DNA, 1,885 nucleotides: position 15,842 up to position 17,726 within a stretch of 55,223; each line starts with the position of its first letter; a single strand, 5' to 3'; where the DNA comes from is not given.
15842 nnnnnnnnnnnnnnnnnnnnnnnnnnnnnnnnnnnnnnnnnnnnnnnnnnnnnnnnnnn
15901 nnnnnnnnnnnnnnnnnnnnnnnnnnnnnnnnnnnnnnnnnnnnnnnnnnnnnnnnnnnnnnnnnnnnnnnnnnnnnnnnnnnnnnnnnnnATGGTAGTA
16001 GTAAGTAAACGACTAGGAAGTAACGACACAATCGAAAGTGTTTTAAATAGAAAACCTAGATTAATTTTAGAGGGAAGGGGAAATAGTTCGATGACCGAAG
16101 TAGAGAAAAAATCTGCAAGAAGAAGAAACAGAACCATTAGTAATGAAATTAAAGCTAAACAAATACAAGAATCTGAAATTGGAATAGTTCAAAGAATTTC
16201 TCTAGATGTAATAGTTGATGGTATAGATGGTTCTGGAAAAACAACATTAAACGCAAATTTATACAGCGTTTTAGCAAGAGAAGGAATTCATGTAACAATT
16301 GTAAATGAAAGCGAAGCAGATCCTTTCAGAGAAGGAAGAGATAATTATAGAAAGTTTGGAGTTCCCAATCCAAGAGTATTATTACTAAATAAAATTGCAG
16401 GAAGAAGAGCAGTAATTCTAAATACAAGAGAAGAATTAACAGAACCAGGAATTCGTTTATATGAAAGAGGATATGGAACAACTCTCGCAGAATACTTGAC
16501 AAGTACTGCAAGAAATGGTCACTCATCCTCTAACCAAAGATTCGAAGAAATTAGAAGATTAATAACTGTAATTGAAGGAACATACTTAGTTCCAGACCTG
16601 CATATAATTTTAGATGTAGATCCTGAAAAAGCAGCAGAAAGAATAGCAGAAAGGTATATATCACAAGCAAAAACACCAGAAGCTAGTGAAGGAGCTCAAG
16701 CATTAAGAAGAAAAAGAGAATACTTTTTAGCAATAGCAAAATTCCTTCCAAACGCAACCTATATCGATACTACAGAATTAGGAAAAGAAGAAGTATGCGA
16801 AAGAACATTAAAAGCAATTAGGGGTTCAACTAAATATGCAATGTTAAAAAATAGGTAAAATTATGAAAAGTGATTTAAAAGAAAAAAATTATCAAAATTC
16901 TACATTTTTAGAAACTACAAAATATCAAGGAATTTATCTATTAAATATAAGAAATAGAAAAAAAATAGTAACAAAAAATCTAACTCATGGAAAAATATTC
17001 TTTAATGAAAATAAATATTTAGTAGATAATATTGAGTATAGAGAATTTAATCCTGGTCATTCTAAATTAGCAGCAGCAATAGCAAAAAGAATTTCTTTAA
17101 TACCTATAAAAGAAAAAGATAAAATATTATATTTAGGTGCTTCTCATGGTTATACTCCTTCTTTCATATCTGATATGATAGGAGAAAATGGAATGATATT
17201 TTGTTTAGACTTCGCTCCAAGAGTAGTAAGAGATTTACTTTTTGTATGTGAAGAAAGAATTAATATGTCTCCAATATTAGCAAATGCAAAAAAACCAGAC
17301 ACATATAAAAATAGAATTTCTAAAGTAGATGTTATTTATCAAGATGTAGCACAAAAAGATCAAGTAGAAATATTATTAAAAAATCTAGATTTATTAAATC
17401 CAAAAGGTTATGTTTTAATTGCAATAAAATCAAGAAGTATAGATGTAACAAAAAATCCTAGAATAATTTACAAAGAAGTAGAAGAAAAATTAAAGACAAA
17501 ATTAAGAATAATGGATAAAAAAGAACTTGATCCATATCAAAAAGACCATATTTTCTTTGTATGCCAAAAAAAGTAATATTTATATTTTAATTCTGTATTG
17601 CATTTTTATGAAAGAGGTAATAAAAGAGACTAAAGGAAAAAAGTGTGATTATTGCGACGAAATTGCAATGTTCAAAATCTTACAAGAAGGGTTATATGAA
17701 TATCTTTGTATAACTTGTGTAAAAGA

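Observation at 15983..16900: Kinase ORF precisely interrupts nop5-fibrillarin; excision via 8-bp repeats gives an in-frame Nop5-fibrillarin fusion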

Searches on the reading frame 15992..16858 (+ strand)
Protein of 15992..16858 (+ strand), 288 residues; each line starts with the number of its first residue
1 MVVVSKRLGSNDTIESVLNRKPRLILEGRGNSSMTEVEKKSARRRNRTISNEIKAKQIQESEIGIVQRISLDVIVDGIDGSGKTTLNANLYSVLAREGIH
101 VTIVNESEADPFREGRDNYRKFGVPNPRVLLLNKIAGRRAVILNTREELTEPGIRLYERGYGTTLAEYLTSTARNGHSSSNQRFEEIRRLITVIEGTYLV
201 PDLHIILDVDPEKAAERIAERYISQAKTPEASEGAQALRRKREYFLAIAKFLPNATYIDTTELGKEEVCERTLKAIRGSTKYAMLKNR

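Call 3: search_protein_families(library=pfam, proteins=[window:15992-16858:+], max_evalue=0.01)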
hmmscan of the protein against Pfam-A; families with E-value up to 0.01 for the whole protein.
window:15992-16858:+ (288 aa): 6 families
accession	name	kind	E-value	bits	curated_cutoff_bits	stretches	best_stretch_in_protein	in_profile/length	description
PF02223.23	Thymidylate_kin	-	8.8e-13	48.8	27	1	75-268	1-181/185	Thymidylate kinase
PF13238.12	AAA_18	-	0.00042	21.2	29.4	0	199-234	88-124/128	AAA domain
PF13671.12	AAA_33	-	0.0011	19.7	27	0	74-231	3-128/143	AAA domain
PF03205.20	MobB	-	0.0016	18.8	26.6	1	75-121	4-52/133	Molybdopterin guanine dinucleotide synthesis protein B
PF01656.29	CbiA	-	0.0064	16.9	25.4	0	80-105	9-34/125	CobQ/CobB/MinD/ParA nucleotide binding domain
PF01712.25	dNK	-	0.0076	16.5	27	0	198-228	119-150/203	Deoxynucleoside kinase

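Call 21: find_related_loci(query=window:15992-16858:+, collection=genome_contigs, flank=3000)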
Query window:15992-16858:+ (288 aa) in genome_contigs; peptide patterns used: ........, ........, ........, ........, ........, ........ (x = any residue, [..] = any of these).
397 stretches matched a pattern, but none encodes a relative of the query by tblastn (E <= 1e-3).

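Call 48: search_protein_families(library=ncbifam, proteins=[window:15992-16858:+], max_evalue=0.01)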
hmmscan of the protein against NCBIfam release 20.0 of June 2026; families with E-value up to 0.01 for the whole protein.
window:15992-16858:+ (288 aa): 5 families
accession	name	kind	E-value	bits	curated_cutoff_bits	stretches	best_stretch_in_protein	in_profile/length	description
TIGR00041.1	DTMP_kinase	equivalog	6.6e-12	45.5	83.25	2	194-267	124-191/196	dTMP kinase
NF005923.0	PRK07933.1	equivalog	1.8e-06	27.4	193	0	73-104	3-34/213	dTMP kinase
NF005250.0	PRK06761.1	equivalog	0.0014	17.7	270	1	73-110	6-43/282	hypothetical protein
NF003012.0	PRK03839.1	equivalog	0.0019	18.2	152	0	198-281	77-156/180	putative kinase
TIGR00176.1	mobB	equivalog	0.0059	16.6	76.2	0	75-122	4-53/155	molybdopterin-guanine dinucleotide biosynthesis protein B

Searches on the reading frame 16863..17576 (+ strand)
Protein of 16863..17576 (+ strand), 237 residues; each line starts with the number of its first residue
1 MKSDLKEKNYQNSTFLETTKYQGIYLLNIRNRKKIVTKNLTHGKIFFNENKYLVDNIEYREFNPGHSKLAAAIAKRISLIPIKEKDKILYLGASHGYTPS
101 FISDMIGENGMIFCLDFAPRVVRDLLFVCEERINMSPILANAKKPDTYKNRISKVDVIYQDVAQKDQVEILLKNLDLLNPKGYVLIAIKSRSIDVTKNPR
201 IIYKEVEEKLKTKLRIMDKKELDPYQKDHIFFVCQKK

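Call 3: search_protein_families(library=pfam, proteins=[window:16863-17576:+], max_evalue=0.01)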
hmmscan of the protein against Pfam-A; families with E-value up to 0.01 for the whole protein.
window:16863-17576:+ (237 aa): 2 families
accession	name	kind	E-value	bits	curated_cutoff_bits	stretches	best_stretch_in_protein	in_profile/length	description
PF01269.23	Fibrillarin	-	3.2e-74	249.3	27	1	18-236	4-225/227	Fibrillarin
PF01135.25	PCMT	-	0.0091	16.2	20.3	0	73-124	62-113/210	Protein-L-isoaspartate(D-aspartate) O-methyltransferase (PCMT)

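Call 22: find_related_loci(query=window:16863-17576:+, collection=genome_contigs, flank=3000)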
Query window:16863-17576:+ (237 aa) in genome_contigs; peptide patterns used: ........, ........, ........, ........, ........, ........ (x = any residue, [..] = any of these).
140 stretches matched a pattern; 24 encode a relative of the query (tblastn E <= 1e-3); 24 distinct loci.
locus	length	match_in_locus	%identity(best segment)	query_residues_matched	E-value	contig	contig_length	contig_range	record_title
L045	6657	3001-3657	48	16-237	1e-68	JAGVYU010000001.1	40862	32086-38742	Candidatus Woesearchaeota archaeon isolate RIFCSPHIGHO2_01_FULL_47_16 rifcsphigho2_01_scaffold_6330, whole genome shotgu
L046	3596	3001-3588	51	13-218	3e-67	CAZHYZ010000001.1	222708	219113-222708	MAG TPA_asm: uncultured Methanosarcinales archaeon isolate SRP141376_co3_443 genome assembly, contig: NODE_50_length_222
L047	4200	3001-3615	50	33-236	6e-67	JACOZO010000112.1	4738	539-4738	MAG: Candidatus Woesearchaeota archaeon isolate NC_groundwater_207_Ag_S-0.1um_44_9 S4_GD2017_2_S1_scaffold_13631, whole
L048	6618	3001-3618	52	30-234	7e-65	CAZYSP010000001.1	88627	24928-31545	MAG TPA_asm: uncultured Methanosarcinales archaeon isolate binchicken_co48_510 genome assembly, contig: NODE_246_length_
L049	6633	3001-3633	47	23-233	4e-61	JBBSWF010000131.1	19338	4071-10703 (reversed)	MAG: Nanoarchaeota archaeon isolate H52-bin087_1 H52_bin087_1_000000000131, whole genome shotgun sequence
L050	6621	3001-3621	47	30-237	7e-61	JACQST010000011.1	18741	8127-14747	MAG: Candidatus Woesearchaeota archaeon isolate NC_groundwater_1392_Ag_S-0.2um_48_44 S_p2_S4_coassembly_k141_670909, who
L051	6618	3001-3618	48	32-237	4e-56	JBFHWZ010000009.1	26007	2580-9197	MAG: Candidatus Woesearchaeota archaeon isolate Mix_sand09.2021.07.Z.43 k141_1898187_length_26007_cov_13.0000, whole gen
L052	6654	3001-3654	44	13-229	1e-55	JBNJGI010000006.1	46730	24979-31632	MAG: Nanobdellota archaeon isolate Y22_45dBSe2.bin.150 NODE_312_length_46730_cov_11.819798, whole genome shotgun sequenc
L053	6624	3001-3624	48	32-236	1e-53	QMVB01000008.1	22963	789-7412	MAG: Candidatus Nanohalarchaeota archaeon isolate B49_G9 B49_Guay9_scaffold_01144, whole genome shotgun sequence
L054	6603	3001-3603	45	34-231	3e-52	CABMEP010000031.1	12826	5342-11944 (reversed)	uncultured archaeon isolate LFW-242_1 genome assembly, contig: LFW2421_37, whole genome shotgun sequence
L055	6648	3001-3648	40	16-236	5e-51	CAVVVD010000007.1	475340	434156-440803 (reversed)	MAG: Methanomassiliicoccaceae archaeon isolate MFD02979.bin.2.96 genome assembly, contig: contig_38862, whole genome sho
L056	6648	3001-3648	40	16-236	4e-51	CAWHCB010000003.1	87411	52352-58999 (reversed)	MAG: Methanomassiliicoccaceae archaeon isolate MFD00905.bin.2.116 genome assembly, contig: contig_36358, whole genome sh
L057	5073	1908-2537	43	23-235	2e-50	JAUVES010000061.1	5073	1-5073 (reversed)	MAG: Candidatus Nanohaloarchaea archaeon isolate CSMAG_329 CSMAG_329_k141_3744816_length_5073_cov_13.9420, whole genome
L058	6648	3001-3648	39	16-236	2e-50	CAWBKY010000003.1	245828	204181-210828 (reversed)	MAG: Methanomassiliicoccaceae archaeon isolate MFD02979.bin.2.97 genome assembly, contig: contig_20608, whole genome sho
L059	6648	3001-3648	38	16-236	8e-50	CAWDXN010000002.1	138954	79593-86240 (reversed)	MAG: Methanomassiliicoccaceae archaeon isolate MFD05674.bin.2.86 genome assembly, contig: contig_35961, whole genome sho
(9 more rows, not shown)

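Call 48: search_protein_families(library=ncbifam, proteins=[window:16863-17576:+], max_evalue=0.01)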
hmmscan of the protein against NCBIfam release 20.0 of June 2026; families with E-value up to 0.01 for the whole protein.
window:16863-17576:+ (237 aa): 8 families
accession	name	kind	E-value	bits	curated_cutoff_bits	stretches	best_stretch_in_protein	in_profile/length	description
NF003276.0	PRK04266.1-2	equivalog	2.1e-72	243.1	113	1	26-237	13-221/222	fibrillarin-like rRNA/tRNA 2'-O-methyltransferase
NF003275.0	PRK04266.1-1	equivalog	1.8e-70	236.8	339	1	16-236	8-231/233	fibrillarin-like rRNA/tRNA 2'-O-methyltransferase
NF003279.0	PRK04266.1-5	equivalog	8e-65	218.5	377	1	21-235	10-226/230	fibrillarin-like rRNA/tRNA 2'-O-methyltransferase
NF003277.0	PRK04266.1-3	equivalog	3.5e-59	200.2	254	1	19-236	6-225/226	fibrillarin-like rRNA/tRNA 2'-O-methyltransferase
NF003278.0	PRK04266.1-4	equivalog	9.9e-41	139.6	195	1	41-235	20-207/209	fibrillarin-like rRNA/tRNA 2'-O-methyltransferase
NF010550.0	PRK13943.1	equivalog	0.0024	17.1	359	1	73-214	69-204/322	protein-L-isoaspartate O-methyltransferase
NF010549.0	PRK13942.1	equivalog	0.0041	16.6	282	1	79-190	72-179/215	protein-L-isoaspartate O-methyltransferase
TIGR00080.1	pimt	equivalog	0.0077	16.1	159.05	0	73-119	66-112/216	protein-L-isoaspartate O-methyltransferase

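Call 58: find_homologous_proteins(query=window:16863-17576:+, max_evalue=1e-60)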
Query window:16863-17576:+ (237 aa): 545 proteins with E <= 1e-60 among 1835 candidates; the best 120 are listed.
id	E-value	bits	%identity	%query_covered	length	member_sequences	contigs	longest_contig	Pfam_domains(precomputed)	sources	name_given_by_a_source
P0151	8.5e-151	518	100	100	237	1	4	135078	PF01269.24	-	-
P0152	8.5e-103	361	73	94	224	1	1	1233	PF01269.24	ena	-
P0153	2.2e-102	360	72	94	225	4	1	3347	PF01269.24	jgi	-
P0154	3.1e-102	359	73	94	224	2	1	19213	PF01269.24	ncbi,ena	-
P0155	1.2e-101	357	73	94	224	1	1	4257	PF01269.24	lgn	-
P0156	9.2e-101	354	70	94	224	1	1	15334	PF01269.24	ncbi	-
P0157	3.2e-100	352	73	94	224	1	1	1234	PF01269.24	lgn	-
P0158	2.9e-99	349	71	91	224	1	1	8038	PF01269.24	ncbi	-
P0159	3.9e-99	349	70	94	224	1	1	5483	PF01269.24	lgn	-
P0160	5.4e-99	348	71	94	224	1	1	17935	PF01269.24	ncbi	-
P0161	2.0e-98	347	71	94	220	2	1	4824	PF01269.24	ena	-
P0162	2.2e-98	346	70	94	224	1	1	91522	PF01269.24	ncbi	-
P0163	2.9e-98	346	72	92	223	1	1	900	PF01269.24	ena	-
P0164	4.7e-98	345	70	94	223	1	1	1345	PF01269.24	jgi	jgi:fibrillarin-like pre-rRNA processing protein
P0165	5.5e-98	345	72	92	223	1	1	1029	PF01269.24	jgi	-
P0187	1.4e-93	331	66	100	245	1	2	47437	PF01269.24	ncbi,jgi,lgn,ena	-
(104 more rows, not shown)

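Call 60: find_encoding_contigs(protein=P0187, flank=2500, max_places=2)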
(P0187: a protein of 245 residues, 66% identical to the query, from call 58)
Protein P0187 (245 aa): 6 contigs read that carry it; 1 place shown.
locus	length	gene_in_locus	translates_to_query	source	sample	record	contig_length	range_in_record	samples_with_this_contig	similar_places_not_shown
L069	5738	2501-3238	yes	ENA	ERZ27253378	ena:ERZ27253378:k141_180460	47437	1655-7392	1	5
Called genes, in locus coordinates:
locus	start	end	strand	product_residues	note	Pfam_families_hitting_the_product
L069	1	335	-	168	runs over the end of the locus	-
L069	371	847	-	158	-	-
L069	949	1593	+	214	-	PF01798:Nop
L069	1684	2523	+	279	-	PF13401:AAA_22 (weak), PF02223:Thymidylate_kin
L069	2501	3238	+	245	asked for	PF01269:Fibrillarin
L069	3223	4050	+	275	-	-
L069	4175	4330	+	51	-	-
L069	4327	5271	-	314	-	PF04014:MazE_antitoxin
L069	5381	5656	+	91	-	PF01037:AsnC_trans_reg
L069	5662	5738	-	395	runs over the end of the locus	PF01926:MMR_HSR1, PF08438:YGR210-like_G4, PF02824:TGS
